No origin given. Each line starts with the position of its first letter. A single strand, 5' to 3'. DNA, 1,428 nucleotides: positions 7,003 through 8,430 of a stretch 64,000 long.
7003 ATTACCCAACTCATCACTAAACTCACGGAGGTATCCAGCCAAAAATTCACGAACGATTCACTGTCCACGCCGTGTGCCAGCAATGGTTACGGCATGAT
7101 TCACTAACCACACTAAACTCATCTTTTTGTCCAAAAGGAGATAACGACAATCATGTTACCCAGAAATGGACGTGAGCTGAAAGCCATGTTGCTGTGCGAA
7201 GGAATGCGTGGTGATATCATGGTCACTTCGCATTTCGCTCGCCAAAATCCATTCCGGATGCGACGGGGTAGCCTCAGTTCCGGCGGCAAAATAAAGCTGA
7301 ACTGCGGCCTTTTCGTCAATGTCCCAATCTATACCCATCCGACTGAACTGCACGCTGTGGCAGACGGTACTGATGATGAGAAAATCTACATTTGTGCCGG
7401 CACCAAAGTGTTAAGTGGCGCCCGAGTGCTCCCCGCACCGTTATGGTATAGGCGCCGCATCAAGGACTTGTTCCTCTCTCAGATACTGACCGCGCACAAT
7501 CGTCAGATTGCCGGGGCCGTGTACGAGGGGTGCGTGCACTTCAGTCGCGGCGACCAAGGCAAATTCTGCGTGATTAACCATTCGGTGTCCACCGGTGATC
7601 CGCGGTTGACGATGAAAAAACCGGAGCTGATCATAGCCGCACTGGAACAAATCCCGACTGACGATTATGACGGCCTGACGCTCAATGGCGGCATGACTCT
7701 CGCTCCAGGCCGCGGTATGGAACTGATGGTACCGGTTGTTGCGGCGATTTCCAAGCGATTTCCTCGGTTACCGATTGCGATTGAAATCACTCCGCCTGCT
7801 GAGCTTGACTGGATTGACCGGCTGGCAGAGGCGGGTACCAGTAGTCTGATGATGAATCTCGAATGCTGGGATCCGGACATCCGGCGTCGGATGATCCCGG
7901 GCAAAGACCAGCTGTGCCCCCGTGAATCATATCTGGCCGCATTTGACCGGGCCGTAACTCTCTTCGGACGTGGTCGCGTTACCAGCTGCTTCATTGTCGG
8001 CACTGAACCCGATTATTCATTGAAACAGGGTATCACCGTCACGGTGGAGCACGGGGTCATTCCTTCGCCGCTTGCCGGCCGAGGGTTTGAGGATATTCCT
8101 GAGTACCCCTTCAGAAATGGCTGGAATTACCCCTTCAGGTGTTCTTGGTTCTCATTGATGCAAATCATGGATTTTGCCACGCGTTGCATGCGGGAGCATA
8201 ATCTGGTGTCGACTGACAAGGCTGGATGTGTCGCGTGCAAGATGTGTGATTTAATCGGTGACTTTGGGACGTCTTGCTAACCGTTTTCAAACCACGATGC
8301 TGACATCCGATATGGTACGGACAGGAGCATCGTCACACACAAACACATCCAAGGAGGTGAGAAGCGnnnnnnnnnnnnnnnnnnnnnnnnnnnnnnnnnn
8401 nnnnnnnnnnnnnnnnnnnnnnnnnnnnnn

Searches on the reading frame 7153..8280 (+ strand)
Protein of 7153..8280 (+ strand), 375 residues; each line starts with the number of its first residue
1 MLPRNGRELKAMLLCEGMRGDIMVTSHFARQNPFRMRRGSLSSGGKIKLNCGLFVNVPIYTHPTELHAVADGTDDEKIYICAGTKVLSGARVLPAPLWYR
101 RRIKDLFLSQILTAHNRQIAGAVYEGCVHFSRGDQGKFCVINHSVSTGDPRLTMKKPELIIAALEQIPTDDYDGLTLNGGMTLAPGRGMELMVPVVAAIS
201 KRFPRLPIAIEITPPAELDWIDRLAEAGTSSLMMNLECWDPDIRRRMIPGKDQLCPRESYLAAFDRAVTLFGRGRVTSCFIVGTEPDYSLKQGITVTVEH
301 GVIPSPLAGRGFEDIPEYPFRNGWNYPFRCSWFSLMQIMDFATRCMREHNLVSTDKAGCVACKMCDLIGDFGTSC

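Call 3: search_protein_families(library=pfam, proteins=[window:7153-8280:+])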
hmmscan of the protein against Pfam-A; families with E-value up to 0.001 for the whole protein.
window:7153-8280:+ (375 aa): 1 family
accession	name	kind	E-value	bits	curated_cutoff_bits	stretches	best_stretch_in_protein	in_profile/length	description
PF04055.27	Radical_SAM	-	8.4e-06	26.5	29.5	1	137-270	12-139/166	Radical SAM superfamily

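Call 4: search_protein_families(library=ncbifam, proteins=[window:7153-8280:+])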
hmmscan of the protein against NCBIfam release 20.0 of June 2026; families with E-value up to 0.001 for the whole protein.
window:7153-8280:+ (375 aa): 2 families
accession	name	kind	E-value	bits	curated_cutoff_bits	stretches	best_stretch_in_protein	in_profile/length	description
NF045502.1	variant_rSAM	domain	6e-43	147.2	125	1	8-307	6-323/357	radical SAM protein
TIGR04043.1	rSAM_MSMEG_0568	hypoth_equivalog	4.9e-33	114.5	303.7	1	51-367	35-349/354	MSMEG_0568 family radical SAM protein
